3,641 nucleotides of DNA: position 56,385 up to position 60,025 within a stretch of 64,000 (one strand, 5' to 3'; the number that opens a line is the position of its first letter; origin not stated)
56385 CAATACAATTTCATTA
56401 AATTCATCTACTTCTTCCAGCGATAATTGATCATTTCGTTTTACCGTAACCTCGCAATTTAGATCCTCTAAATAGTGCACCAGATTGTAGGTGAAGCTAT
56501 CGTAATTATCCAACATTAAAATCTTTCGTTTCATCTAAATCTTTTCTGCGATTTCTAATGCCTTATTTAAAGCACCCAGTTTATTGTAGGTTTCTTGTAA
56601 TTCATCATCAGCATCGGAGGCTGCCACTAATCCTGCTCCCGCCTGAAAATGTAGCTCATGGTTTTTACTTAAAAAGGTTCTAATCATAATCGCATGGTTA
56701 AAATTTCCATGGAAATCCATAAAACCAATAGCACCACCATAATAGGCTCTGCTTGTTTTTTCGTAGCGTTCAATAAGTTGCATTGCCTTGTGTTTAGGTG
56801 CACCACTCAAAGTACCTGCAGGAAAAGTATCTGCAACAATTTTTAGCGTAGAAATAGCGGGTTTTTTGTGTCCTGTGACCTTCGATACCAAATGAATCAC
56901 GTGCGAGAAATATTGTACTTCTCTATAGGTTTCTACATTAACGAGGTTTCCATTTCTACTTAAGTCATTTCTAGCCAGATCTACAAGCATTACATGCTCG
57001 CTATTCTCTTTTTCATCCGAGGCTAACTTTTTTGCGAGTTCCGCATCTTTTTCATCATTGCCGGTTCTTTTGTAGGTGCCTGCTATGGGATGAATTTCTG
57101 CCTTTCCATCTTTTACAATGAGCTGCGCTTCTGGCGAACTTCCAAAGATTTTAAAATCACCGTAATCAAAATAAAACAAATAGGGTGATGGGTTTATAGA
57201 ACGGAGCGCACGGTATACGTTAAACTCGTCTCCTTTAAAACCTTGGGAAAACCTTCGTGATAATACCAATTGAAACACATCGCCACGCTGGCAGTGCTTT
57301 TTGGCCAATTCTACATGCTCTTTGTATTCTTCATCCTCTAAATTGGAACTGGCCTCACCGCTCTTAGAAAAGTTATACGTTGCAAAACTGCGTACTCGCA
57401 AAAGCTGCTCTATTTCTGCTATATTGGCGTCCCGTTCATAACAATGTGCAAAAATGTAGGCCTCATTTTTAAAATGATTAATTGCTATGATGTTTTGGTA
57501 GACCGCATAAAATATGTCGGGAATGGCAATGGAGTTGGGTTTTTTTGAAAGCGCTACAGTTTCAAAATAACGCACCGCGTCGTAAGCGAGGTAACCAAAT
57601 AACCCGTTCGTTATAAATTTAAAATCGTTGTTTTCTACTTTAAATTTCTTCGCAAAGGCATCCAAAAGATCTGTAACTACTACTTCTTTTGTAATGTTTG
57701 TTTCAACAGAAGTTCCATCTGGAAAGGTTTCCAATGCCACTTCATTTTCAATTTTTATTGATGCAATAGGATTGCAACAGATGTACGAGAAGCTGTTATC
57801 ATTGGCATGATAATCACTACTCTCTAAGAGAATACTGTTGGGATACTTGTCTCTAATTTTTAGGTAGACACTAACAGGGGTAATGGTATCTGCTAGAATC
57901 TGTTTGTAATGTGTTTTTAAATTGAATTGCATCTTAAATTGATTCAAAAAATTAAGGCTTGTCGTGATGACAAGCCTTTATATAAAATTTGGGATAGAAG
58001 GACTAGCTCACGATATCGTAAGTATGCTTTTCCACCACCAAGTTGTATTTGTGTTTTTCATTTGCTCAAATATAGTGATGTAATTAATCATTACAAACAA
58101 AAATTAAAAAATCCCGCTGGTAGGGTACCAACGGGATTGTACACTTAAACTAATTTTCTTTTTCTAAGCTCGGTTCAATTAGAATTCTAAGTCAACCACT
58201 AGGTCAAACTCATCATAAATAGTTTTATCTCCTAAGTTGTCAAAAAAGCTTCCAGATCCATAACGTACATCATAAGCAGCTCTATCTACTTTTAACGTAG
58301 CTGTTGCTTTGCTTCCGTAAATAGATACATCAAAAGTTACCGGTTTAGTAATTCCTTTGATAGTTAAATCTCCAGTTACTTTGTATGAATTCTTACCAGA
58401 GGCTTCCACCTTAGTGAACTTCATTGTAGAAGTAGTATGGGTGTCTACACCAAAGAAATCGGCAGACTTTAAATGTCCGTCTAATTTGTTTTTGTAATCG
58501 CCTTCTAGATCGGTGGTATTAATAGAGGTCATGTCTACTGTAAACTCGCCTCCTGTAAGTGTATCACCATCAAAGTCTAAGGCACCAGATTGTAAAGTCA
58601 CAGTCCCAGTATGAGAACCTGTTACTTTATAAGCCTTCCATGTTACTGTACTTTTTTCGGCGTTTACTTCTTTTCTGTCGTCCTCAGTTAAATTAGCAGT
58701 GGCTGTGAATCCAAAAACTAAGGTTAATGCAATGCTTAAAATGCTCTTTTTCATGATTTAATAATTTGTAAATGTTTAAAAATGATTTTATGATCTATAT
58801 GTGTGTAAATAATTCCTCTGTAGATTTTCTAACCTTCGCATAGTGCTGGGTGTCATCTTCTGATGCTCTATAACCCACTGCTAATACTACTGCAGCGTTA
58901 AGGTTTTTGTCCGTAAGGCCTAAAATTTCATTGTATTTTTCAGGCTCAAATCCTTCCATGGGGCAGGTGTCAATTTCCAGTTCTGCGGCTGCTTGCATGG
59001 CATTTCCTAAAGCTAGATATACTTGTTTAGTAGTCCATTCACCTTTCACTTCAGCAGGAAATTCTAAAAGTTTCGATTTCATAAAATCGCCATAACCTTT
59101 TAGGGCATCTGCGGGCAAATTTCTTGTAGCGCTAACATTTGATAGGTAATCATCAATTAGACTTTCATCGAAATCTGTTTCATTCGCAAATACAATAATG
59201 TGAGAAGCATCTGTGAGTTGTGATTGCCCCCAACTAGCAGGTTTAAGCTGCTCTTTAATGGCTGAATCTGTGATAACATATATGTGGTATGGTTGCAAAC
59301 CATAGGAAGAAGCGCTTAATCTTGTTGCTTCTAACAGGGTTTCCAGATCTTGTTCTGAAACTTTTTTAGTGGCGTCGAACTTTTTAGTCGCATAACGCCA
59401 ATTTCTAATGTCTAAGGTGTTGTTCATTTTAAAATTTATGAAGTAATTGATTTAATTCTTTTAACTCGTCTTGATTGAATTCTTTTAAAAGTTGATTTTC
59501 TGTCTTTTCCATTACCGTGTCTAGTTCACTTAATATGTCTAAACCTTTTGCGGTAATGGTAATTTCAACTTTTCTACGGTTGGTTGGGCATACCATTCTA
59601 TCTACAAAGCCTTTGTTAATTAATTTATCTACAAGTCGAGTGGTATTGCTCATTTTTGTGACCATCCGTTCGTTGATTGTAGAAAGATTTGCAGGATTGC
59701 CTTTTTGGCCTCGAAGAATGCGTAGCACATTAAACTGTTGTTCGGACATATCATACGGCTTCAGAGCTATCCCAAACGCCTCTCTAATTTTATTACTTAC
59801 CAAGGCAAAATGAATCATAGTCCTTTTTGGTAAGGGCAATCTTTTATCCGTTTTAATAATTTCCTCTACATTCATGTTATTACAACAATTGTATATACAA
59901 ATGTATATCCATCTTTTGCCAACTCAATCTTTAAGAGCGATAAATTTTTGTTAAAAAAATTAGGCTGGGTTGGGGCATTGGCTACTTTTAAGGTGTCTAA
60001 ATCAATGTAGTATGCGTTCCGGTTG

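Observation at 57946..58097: Complete trp attenuator with an unannotated, probably leaderless WWW leader peptide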

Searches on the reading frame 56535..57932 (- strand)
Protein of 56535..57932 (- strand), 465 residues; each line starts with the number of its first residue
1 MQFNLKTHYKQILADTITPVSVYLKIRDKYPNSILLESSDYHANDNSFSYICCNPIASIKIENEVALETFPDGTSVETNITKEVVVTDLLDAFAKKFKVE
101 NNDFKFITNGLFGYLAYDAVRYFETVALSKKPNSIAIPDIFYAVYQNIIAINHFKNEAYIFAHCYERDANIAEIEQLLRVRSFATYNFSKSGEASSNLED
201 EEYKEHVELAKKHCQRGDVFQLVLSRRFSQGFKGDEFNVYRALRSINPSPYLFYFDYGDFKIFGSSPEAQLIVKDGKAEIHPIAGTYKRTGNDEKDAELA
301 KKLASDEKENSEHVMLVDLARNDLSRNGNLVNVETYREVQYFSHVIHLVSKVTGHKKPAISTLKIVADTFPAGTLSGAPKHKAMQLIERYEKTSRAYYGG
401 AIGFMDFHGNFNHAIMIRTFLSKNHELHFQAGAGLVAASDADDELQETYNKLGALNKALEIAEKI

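Call 7: search_protein_families(library=ncbifam, proteins=[window:56535-57932:-])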
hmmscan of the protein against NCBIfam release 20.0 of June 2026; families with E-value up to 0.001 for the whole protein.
window:56535-57932:- (465 aa): 26 families (the best 25 are shown)
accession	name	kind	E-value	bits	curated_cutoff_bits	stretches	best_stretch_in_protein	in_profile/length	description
TIGR00564.1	trpE_most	equivalog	2.1e-129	432.5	517.7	1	14-459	1-454/455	anthranilate synthase component I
TIGR01820.1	TrpE-arch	equivalog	3.1e-112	376.2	512.05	1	19-460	1-449/449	anthranilate synthase component I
NF010086.0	PRK13571.1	equivalog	3.2e-111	372.4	693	1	10-464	28-502/510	anthranilate synthase component I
NF010079.0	PRK13564.1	equivalog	6.5e-89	299.1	471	1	77-463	114-515/521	anthranilate synthase component 1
NF010087.0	PRK13572.1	equivalog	1.1e-83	281.3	580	1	14-462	6-434/435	anthranilate synthase component I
NF010089.0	PRK13574.1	equivalog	2.1e-83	280.7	527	1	18-460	11-419/421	anthranilate synthase component I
TIGR00565.1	trpE_proteo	equivalog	2.6e-79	267.4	494.65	1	61-460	81-494/498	anthranilate synthase component I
NF006563.0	PRK09070.1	equivalog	1.1e-77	261.7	514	1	15-460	9-445/447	aminodeoxychorismate synthase component I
TIGR01824.1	PabB-clade2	equivalog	3.3e-77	260.2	408.55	1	110-455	2-355/355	aminodeoxychorismate synthase, component I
NF004610.0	PRK05940.1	equivalog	6.8e-72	242.7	568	1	97-463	89-463/467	anthranilate synthase component I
TIGR00553.1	pabB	equivalog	9.8e-68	228.7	328.4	1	112-451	2-325/329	aminodeoxychorismate synthase component I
NF010082.0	PRK13567.1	equivalog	9.5e-67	225.7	576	1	7-452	3-460/468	anthranilate synthase component I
NF010081.0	PRK13566.1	equivalog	2.1e-66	224.6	645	1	74-463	126-511/729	anthranilate synthase component I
NF012009.0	PRK15465.1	equivalog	7.5e-62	209.3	622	1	23-460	21-452/453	aminodeoxychorismate synthase component 1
TIGR01815.1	TrpE-clade3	equivalog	3.4e-57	193.9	739.15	1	91-462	131-498/717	anthranilate synthase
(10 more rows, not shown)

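Call 8: find_related_loci(query=window:56535-57932:-, collection=genome_contigs, flank=2500)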
Query window:56535-57932:- (465 aa) in genome_contigs; peptide patterns used: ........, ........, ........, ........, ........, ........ (x = any residue, [..] = any of these).
599 stretches matched a pattern (row limit reached: there are more); 586 encode a relative of the query (tblastn E <= 1e-3); the best 80 are kept; 80 distinct loci.
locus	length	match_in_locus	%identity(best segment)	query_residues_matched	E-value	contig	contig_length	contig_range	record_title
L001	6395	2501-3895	84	1-465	0e+0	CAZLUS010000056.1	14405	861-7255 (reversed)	MAG TPA_asm: uncultured Flavobacteriaceae bacterium isolate binchicken_co366_128 genome assembly, contig: NODE_2609_leng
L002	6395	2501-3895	83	1-465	0e+0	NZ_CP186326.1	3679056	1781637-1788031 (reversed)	Flagellimonas sp. W118 chromosome, complete genome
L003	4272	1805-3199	83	1-465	0e+0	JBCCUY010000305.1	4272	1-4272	MAG: Bacteroidota bacterium isolate P01_E01_bin.25 k141_1478819_length_4272_cov_13.0000, whole genome shotgun sequence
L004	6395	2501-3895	82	1-465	0e+0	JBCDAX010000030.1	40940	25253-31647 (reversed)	MAG: Bacteroidota bacterium isolate P01_F01_bin.7 k141_1858236_length_40940_cov_25.2709, whole genome shotgun sequence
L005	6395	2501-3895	82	1-465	0e+0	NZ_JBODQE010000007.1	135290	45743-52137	Flagellimonas flava strain KQD4_2 NODE_7_length_135290_cov_104.109279, whole genome shotgun sequence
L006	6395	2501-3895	83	1-465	0e+0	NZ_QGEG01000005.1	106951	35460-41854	Flagellimonas aquimarina strain ECD12 contig5, whole genome shotgun sequence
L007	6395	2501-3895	82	1-465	0e+0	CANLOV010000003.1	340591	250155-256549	uncultured Cellulophaga sp. isolate 751.fasta genome assembly, contig: NODE_3, whole genome shotgun sequence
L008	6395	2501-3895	82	1-465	0e+0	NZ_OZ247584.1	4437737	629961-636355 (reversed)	MAG: Flagellimonas sp. isolate 4e3ecda8-ff93-456c-a33b-78aeac6816de chromosome 1, complete sequence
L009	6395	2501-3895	81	1-465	0e+0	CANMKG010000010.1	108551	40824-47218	uncultured Maribacter sp. isolate 515-3Z.fasta genome assembly, contig: NODE_10, whole genome shotgun sequence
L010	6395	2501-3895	82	1-465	0e+0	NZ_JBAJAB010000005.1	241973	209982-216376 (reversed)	Flagellimonas lutimaris strain MTFD1401 Scaffold5, whole genome shotgun sequence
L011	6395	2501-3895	82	1-465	0e+0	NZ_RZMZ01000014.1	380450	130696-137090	Flagellimonas marinaquae strain JCM11811 538, whole genome shotgun sequence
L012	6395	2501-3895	82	1-465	0e+0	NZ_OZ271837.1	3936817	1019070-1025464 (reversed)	MAG: Flagellimonas sp. isolate 737d8c1a-49f4-449c-8954-2982d8afa2f5 chromosome 1, complete sequence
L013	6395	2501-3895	81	1-465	0e+0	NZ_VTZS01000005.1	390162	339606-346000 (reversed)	Pareuzebyella sediminis strain S2-4-21 NODE_5_length_390162_cov_72.1897, whole genome shotgun sequence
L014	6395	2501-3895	82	1-465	0e+0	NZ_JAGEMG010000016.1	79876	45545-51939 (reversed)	Muricauda sp. NFXS6 NFXS6_16, whole genome shotgun sequence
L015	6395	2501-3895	81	1-465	0e+0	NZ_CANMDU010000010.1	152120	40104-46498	Uncultured Maribacter sp. isolate 3-726-G.fasta NODE_10, whole genome shotgun sequence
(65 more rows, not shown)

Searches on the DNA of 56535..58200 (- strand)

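Call 6: search_rna_families(source=window, start=57850, end=58200, threshold=evalue, max_evalue=10, show_alignments=5)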
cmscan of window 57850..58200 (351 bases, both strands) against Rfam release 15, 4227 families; matches with E-value up to 10: 23.
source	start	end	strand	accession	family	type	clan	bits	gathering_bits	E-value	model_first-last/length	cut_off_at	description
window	57969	58081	-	RF01692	Bacteroid-trp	Cis-reg; leader;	-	43.3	49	0.00052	1-131/131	no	Bacteroidete tryptophan peptide leader RNA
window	57868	57991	+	RF01774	rpsL_ricks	Cis-reg; leader;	-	32.5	60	0.046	1-131/131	no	Rickettsia rpsL leader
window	57911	58030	+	RF04182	GibS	Gene; sRNA;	-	25.7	115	0.13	1-142/142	no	GibS sRNA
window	57954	57986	-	RF02596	cyano_het_sRNA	Gene; sRNA;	-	22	35.7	0.037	22-54/56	no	Cyanobacteria heterocyst sRNA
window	57909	57977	+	RF02582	tsr33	Gene; sRNA;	-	22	109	1.4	1-85/85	no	S. aureus tsr33 small RNA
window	57889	57997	+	RF02426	SpF03_sRNA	Gene; sRNA;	-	21.3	50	0.86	1-106/106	no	Streptococcus sRNA SpF03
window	58097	58200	-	RF00557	L10_leader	Cis-reg; leader;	-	21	44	0.22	27-138/138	5'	Ribosomal protein L10 leader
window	57904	57983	-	RF01842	mycoplasma_FSE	Cis-reg; frameshift_element;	-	19.8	88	9.7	1-87/87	no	mycoplasma ribosomal frameshift element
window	57950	58035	-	RF01820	RsaE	Gene; sRNA;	-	19.6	79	0.52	1-112/112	no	RNA Staph. aureus E (RoxS)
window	58048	58154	+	RF00443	SNORA27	Gene; snRNA; snoRNA; HACA-box;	CL00032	18.1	64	0.68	1-127/127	no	Small nucleolar RNA SNORA27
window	58078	58165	+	RF00243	traJ_5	Cis-reg;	CL00016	18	50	1.9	1-109/109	no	traJ 5' UTR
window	58078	58146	+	RF02316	TtnuHACA9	Gene; snRNA; snoRNA; HACA-box;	-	17.7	100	2.1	1-135/135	no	Tetrahymena snoRNA TtnuHACA9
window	58045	58148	+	RF02330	TtnuHACA23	Gene; snRNA; snoRNA; HACA-box;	-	17.6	100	5.2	1-135/135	no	Tetrahymena snoRNA TtnuHACA23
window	58109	58140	-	RF04109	mir-1305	Gene; miRNA;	-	16.8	63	1.6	1-83/83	no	mir-1305 microRNA precursor family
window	57945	58095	-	RF02079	STnc180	Gene; sRNA;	-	16.3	50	0.61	1-208/208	no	Enterobacterial sRNA STnc180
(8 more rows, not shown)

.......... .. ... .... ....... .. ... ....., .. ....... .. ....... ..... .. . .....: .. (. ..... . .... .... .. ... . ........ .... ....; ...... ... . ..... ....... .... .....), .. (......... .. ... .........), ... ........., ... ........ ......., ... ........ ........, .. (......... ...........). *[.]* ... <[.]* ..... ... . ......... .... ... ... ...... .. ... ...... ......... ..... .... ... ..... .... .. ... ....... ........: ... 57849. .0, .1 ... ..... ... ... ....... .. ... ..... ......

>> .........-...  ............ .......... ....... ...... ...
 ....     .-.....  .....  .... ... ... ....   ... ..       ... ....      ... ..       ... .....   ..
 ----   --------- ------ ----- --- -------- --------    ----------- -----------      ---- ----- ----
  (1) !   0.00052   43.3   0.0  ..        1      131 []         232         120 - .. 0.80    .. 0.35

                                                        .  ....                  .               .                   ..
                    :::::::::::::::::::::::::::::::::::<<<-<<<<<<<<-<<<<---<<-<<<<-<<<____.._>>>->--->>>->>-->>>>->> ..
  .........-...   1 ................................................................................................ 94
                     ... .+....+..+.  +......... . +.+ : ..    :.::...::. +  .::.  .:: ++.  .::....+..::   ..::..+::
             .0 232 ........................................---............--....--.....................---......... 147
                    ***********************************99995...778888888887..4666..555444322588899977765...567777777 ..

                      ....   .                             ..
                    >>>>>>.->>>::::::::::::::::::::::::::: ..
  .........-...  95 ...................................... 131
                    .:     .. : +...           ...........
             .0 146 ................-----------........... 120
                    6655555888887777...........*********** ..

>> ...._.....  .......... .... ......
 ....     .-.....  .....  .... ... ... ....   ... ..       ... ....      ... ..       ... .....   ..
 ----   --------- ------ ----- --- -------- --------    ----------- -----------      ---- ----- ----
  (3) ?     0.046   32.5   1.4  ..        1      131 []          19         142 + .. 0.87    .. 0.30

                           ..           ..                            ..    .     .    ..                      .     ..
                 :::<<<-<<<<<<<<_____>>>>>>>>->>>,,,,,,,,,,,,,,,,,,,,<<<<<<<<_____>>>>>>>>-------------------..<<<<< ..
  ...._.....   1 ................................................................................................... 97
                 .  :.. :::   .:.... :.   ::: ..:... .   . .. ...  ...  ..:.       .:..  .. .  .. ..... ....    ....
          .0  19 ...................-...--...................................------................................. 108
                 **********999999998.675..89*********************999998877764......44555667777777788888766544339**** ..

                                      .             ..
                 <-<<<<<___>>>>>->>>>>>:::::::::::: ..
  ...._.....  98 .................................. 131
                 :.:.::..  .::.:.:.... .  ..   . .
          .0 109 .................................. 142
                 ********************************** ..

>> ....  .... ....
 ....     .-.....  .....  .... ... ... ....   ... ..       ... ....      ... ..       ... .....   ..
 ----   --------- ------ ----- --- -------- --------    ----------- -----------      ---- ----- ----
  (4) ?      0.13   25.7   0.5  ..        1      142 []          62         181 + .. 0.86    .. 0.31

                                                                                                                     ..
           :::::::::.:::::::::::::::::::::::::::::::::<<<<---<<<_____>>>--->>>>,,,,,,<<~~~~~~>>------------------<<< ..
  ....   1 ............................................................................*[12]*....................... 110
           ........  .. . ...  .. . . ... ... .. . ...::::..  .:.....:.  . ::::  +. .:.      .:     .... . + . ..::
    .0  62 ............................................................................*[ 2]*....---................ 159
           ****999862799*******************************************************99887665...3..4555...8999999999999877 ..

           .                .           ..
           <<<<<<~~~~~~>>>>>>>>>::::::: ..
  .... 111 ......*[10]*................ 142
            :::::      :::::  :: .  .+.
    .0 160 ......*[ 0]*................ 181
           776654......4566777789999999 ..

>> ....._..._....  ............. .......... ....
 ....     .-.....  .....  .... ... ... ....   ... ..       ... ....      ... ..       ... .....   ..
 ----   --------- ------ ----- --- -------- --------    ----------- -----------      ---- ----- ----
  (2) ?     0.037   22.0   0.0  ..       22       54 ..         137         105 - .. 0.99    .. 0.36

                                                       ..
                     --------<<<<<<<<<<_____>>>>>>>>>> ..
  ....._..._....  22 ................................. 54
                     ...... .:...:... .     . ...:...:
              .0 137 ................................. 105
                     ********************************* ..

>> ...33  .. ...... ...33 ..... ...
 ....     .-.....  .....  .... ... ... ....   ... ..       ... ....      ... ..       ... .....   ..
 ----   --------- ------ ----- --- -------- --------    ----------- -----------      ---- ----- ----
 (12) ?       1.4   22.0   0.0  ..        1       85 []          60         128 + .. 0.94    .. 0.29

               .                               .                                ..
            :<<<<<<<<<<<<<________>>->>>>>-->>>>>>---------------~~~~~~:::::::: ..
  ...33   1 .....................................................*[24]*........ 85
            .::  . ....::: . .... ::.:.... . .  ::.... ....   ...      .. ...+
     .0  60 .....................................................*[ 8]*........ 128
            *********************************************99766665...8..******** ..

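Call 39: search_rna_families(sources=[L001, L002, L003, L010, L013, L024, L030, L045, L047, L054, L066, L075, L076, L078, L080], threshold=gathering)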
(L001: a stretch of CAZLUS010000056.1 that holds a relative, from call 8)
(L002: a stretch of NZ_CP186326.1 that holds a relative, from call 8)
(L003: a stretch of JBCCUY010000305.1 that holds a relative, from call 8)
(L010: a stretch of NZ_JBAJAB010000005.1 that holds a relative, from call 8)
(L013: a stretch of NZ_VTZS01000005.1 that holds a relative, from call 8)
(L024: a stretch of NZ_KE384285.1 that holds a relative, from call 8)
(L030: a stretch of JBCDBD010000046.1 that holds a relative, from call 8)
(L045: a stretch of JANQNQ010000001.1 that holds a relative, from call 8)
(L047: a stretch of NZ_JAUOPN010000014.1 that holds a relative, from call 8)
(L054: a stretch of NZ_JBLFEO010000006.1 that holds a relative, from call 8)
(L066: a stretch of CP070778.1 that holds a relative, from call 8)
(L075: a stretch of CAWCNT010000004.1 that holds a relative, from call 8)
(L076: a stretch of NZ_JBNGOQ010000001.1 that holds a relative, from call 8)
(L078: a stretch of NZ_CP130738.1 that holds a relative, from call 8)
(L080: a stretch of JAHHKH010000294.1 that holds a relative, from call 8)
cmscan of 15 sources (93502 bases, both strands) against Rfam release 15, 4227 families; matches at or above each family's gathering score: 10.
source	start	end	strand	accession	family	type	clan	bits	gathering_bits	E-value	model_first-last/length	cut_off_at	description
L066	2318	2435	+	RF01692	Bacteroid-trp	Cis-reg; leader;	-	73.9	49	3.3e-07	1-131/131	no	Bacteroidete tryptophan peptide leader RNA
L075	2314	2430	+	RF01692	Bacteroid-trp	Cis-reg; leader;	-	65.8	49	1e-05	1-131/131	no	Bacteroidete tryptophan peptide leader RNA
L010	2354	2466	+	RF01692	Bacteroid-trp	Cis-reg; leader;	-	65.6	49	1.1e-05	1-131/131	no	Bacteroidete tryptophan peptide leader RNA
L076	2288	2403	+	RF01692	Bacteroid-trp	Cis-reg; leader;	-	62.6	49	3.9e-05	1-131/131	no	Bacteroidete tryptophan peptide leader RNA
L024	2309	2427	+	RF01692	Bacteroid-trp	Cis-reg; leader;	-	61.1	49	7.3e-05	1-131/131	no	Bacteroidete tryptophan peptide leader RNA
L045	2339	2460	+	RF01692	Bacteroid-trp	Cis-reg; leader;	-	61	49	7.6e-05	1-131/131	no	Bacteroidete tryptophan peptide leader RNA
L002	2348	2463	+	RF01692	Bacteroid-trp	Cis-reg; leader;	-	58.5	49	0.00022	1-131/131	no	Bacteroidete tryptophan peptide leader RNA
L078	2349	2464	+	RF01692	Bacteroid-trp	Cis-reg; leader;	-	52.8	49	0.0025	1-131/131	no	Bacteroidete tryptophan peptide leader RNA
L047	2349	2464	+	RF01692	Bacteroid-trp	Cis-reg; leader;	-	50.9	49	0.0055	1-131/131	no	Bacteroidete tryptophan peptide leader RNA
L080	2348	2463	+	RF01692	Bacteroid-trp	Cis-reg; leader;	-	49.8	49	0.0087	1-131/131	no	Bacteroidete tryptophan peptide leader RNA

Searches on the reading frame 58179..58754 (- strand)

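Call 7: search_protein_families(library=ncbifam, proteins=[window:58179-58754:-])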
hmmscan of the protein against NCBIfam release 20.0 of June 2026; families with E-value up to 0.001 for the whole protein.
window:58179-58754:- (191 aa): 1 family
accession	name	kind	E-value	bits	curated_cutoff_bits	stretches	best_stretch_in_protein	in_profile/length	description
NF002994.0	PRK03757.1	equivalog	4.9e-16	59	232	1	1-148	1-144/191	YceI family protein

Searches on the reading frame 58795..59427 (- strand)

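Call 7: search_protein_families(library=ncbifam, proteins=[window:58795-59427:-])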
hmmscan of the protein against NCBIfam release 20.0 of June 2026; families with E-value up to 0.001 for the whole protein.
window:58795-59427:- (210 aa): 3 families
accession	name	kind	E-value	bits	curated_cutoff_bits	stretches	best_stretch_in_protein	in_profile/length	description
NF008275.0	PRK11053.1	equivalog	5.8e-40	137.1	227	1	4-210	3-217/217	oxygen-insensitive NAD(P)H nitroreductase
NF003768.0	PRK05365.1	equivalog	7.4e-09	35.4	152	1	19-195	28-187/200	malonic semialdehyde reductase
NF008033.1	PRK10765.1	equivalog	1.4e-06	27.9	223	1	1-83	1-82/240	oxygen-insensitive NADPH nitroreductase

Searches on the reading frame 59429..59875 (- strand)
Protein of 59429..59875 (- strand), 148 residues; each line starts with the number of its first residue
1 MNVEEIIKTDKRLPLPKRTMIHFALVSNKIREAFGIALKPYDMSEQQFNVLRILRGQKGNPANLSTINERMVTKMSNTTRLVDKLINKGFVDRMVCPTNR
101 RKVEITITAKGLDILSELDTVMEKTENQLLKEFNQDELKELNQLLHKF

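Call 7: search_protein_families(library=ncbifam, proteins=[window:59429-59875:-])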
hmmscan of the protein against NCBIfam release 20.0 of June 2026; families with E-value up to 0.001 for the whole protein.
window:59429-59875:- (148 aa): 17 families
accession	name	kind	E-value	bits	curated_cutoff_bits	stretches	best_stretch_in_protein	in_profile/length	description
TIGR02337.1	HpaR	equivalog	1.1e-12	47.9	121.2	1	33-147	16-128/130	homoprotocatechuate degradation operon regulator HpaR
NF045593.1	bilirub_TF_BilQ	equivalog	3.4e-12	46.2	125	1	65-147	48-130/135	bilirubin utilization transcriptional regulator BilQ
NF008565.1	PRK11512.1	equivalog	3.5e-11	43.3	240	1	26-147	21-141/144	multiple antibiotic resistance transcriptional regulator MarR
NF002926.0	PRK03573.1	equivalog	9.2e-11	41.9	120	1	78-147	63-132/144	transcriptional regulator SlyA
NF053777.1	Saro0803TransReg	equivalog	2.1e-10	40.4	200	1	23-147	15-137/140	Saro_0803 family transcriptional regulator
NF008122.0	PRK10870.1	equivalog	4.8e-09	36.2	157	1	26-147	36-157/176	transcriptional repressor MprA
NF053814.1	teico_TcaR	equivalog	2e-08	34.4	170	1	40-146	33-139/151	MarR family transcriptional regulator TcaR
TIGR01889.1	Staph_reg_Sar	paralog_domain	1.7e-06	28.3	62.6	1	39-118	19-100/109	staphylococcal accessory regulator family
NF047395.1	TransRegLtdR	equivalog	1.9e-06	27.7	250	1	75-147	79-153/166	transcriptional regulator LdtR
TIGR04472.1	reg_rSAM_mob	hypoth_equivalog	3.1e-06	27.3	240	1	50-146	36-130/141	radical SAM mobile pair system MarR family transcriptional regulator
NF052438.1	TransRegRv0880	equivalog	3.4e-06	26.9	220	1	67-143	56-130/143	Rv0880 family HTH-type transcriptional regulator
NF050133.1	TransRegFabT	equivalog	9.2e-06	26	200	1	63-146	45-128/138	fatty acid biosynthesis transcriptional regulator FabT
NF041230.1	BagL_FevM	exception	1e-05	25.6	230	1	42-141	37-134/145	MarR family transcriptional regulator BagL/FevM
NF052638.1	TransRegOhrRVib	equivalog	1.4e-05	24.9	200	1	25-147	15-135/141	transcriptional regulator OhrR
NF010349.0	PRK13777.1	equivalog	3.1e-05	23.4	153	1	37-132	38-131/190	HTH-type transcriptional regulator Hpr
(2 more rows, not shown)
